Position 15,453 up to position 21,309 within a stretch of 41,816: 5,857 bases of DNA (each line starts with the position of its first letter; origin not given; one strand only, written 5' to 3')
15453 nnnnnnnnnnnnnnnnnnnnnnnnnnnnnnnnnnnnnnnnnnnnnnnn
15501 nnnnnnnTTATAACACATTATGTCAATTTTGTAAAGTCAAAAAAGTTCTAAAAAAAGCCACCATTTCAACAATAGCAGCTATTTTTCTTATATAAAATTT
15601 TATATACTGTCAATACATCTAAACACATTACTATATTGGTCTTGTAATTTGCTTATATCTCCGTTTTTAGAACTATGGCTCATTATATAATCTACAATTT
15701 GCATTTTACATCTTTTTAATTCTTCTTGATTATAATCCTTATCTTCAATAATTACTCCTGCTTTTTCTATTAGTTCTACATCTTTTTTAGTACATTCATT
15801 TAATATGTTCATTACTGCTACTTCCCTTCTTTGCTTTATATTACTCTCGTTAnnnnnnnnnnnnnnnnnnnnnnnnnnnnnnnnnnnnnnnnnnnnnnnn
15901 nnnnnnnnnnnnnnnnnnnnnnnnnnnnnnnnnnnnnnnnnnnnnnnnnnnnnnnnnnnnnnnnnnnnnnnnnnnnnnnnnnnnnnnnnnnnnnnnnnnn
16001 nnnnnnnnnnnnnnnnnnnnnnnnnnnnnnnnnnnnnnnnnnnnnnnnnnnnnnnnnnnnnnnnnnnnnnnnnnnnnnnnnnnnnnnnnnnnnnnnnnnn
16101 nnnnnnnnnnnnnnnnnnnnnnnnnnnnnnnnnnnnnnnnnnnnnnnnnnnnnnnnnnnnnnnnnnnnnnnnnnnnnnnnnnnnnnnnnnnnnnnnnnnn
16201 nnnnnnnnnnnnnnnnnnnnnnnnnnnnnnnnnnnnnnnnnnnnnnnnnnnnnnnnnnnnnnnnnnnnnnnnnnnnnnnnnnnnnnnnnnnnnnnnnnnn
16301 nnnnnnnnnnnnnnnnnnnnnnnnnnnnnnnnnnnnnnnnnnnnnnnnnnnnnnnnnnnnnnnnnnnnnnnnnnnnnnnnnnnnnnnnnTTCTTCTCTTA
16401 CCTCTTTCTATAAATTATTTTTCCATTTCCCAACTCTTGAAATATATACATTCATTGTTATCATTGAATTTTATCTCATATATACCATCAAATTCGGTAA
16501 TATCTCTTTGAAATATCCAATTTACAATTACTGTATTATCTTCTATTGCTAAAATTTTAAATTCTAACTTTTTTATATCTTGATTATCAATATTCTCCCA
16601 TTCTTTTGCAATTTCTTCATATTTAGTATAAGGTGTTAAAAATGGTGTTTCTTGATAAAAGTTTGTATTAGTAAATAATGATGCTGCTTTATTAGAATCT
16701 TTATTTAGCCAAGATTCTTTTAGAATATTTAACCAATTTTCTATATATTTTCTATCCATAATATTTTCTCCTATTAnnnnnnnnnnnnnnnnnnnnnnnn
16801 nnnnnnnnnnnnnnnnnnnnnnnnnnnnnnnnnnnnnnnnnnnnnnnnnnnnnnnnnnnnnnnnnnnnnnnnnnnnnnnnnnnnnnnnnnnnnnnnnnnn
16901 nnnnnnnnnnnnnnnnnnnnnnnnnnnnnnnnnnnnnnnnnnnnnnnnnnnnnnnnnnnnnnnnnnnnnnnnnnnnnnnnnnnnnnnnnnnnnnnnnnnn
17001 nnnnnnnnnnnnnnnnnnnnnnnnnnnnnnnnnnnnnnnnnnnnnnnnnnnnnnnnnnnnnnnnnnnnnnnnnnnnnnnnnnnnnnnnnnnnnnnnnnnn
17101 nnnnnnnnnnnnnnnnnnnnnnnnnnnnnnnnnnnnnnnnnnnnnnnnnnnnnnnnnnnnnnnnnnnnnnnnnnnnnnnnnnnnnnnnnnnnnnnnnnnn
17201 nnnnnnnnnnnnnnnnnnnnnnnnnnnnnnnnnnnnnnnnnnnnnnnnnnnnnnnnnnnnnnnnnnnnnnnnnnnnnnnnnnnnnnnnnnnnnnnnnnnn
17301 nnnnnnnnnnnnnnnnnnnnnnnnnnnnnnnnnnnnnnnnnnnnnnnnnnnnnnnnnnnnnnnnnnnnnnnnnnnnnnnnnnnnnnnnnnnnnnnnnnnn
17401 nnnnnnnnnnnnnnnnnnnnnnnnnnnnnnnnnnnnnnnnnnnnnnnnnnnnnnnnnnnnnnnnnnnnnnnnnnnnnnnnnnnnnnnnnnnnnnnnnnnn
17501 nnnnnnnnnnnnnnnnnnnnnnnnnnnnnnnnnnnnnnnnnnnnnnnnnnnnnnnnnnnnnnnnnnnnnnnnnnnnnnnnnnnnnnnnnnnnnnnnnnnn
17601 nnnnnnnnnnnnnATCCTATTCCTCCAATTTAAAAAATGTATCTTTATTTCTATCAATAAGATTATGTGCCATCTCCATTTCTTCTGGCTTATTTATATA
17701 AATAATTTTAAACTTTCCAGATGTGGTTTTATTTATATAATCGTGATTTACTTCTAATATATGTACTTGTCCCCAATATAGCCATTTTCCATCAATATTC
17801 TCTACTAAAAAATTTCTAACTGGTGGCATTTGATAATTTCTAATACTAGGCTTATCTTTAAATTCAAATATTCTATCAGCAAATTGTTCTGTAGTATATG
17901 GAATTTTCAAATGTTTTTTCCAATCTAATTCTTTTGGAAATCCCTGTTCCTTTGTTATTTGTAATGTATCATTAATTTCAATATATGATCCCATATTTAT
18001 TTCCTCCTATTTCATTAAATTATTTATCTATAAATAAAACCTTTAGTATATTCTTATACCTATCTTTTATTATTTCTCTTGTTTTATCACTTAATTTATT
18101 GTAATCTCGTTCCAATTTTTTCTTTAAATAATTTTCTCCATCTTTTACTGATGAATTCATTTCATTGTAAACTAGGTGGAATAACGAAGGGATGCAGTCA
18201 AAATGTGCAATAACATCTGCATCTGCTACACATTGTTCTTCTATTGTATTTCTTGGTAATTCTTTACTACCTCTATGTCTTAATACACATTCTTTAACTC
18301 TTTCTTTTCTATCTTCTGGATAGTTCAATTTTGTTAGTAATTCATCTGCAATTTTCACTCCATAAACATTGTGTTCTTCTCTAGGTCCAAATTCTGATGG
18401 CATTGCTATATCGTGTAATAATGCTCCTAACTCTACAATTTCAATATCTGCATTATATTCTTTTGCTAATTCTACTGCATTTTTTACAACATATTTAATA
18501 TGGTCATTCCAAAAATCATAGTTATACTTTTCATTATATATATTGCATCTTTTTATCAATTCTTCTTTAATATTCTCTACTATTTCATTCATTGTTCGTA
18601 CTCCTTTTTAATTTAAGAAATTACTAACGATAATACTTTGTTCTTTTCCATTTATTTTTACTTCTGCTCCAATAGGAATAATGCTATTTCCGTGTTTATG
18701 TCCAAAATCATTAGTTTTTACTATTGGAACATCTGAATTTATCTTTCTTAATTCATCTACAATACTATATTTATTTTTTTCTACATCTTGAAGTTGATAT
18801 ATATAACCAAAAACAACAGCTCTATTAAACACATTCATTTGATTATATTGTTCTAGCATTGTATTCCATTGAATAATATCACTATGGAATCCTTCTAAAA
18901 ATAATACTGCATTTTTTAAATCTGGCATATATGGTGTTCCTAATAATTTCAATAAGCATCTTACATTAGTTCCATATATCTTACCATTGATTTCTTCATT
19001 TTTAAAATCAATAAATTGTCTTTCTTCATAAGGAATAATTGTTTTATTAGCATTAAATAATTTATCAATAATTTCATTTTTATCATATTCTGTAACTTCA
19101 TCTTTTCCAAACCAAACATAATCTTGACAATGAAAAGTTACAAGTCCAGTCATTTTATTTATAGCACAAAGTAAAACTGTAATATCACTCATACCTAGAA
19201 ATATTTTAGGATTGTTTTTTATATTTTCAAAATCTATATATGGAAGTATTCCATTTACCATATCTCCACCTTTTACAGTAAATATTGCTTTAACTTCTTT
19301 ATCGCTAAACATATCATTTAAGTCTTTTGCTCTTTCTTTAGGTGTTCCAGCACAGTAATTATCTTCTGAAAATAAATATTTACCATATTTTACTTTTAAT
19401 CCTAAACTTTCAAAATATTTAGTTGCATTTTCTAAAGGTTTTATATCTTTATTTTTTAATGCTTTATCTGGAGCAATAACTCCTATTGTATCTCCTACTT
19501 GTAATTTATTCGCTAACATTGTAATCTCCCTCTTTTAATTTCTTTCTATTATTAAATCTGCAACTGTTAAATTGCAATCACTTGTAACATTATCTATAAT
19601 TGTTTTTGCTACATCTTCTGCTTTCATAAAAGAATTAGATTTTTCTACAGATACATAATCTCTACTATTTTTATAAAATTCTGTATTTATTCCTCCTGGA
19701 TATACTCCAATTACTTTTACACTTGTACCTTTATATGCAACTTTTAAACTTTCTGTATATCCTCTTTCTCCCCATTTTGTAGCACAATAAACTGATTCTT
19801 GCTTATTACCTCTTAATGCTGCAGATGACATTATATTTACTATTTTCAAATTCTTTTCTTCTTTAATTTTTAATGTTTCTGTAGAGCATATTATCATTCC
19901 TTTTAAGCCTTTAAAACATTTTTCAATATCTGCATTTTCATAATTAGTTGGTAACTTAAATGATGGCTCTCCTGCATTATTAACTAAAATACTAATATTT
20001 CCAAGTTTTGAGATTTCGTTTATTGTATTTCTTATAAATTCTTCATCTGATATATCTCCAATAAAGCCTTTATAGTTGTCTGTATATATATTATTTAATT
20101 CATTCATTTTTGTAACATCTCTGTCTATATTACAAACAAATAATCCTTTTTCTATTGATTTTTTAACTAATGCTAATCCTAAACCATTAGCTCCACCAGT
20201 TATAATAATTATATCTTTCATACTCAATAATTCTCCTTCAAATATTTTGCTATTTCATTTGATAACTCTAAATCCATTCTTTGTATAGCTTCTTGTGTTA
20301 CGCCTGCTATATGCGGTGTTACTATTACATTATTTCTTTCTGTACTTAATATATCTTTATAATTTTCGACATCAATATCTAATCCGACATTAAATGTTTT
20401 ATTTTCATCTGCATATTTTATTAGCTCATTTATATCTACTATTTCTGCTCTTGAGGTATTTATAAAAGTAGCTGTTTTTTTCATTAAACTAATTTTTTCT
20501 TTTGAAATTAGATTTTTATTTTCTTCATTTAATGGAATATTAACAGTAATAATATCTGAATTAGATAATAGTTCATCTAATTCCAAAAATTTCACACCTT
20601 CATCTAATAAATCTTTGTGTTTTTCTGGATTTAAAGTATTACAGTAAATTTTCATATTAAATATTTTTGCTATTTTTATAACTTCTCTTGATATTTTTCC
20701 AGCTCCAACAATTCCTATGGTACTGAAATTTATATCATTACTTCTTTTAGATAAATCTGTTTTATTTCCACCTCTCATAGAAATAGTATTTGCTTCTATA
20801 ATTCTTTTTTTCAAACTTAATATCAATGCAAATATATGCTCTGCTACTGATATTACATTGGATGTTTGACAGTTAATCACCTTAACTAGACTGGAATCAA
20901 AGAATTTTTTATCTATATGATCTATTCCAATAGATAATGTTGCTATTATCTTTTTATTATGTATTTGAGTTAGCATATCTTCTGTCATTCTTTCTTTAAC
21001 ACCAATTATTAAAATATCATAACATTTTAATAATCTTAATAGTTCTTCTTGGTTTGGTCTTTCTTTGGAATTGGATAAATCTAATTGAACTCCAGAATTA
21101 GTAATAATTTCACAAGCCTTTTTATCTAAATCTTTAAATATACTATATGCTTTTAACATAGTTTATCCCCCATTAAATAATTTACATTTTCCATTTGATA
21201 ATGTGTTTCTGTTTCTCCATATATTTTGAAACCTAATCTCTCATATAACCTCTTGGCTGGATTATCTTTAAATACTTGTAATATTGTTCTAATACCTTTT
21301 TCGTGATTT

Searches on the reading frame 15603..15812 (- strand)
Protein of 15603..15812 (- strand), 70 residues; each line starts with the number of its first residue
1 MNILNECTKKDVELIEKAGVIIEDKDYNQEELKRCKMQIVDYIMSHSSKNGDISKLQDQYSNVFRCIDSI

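Call 7: search_protein_families(library=pfam, proteins=[window:15603-15812:-], max_evalue=0.01)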
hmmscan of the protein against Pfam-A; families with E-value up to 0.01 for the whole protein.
window:15603-15812:- (70 aa): 0 families

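Call 16: search_protein_families(library=padloc, proteins=[window:15603-15812:-], max_evalue=0.01)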
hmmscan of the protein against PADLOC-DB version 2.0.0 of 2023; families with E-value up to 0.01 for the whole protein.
window:15603-15812:- (70 aa): 0 families

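Call 64: search_protein_families(library=ncbifam, proteins=[window:15603-15812:-], max_evalue=0.001)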
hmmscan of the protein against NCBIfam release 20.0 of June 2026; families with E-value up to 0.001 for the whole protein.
window:15603-15812:- (70 aa): 0 families

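Call 100: search_protein_families(library=phrogs, proteins=[window:15603-15812:-], max_evalue=0.01)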
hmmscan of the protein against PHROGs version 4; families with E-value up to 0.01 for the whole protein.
window:15603-15812:- (70 aa): 1 family
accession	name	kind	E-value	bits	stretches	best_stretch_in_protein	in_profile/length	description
phrog_2435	-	unknown function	0.0095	17.3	0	2-31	4-34/55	-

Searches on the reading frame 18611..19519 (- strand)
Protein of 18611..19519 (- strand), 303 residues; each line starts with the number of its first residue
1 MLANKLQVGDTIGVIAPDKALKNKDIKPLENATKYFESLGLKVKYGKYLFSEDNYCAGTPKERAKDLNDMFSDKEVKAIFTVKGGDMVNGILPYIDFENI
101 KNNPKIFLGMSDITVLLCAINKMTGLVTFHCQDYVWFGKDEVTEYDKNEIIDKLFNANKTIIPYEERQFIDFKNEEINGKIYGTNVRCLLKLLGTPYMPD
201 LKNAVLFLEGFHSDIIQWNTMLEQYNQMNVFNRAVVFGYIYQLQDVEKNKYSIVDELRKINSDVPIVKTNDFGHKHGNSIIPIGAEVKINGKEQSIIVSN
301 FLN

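Call 15: search_protein_families(library=pfam, proteins=[window:18611-19519:-], max_evalue=0.0001)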
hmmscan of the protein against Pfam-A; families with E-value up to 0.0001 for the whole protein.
window:18611-19519:- (303 aa): 2 families
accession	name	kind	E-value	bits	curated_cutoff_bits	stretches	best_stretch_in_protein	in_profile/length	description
PF02016.21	Peptidase_S66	-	1.5e-38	132.1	25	1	12-130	1-120/121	LD-carboxypeptidase N-terminal domain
PF17676.7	Peptidase_S66C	-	5.2e-20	72.7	23.7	1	178-289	1-120/120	LD-carboxypeptidase C-terminal domain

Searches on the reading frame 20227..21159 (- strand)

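Call 15: search_protein_families(library=pfam, proteins=[window:20227-21159:-], max_evalue=0.0001)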
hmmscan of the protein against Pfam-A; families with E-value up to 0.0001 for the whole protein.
window:20227-21159:- (311 aa): 2 families
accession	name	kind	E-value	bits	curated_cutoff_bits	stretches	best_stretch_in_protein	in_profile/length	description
PF02826.25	2-Hacid_dh_C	-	4.2e-41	140.7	25.1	1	110-285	1-178/178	D-isomer specific 2-hydroxyacid dehydrogenase, NAD binding domain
PF00389.36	2-Hacid_dh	-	3.3e-19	69.3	24.6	1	7-309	3-126/134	D-isomer specific 2-hydroxyacid dehydrogenase, catalytic domain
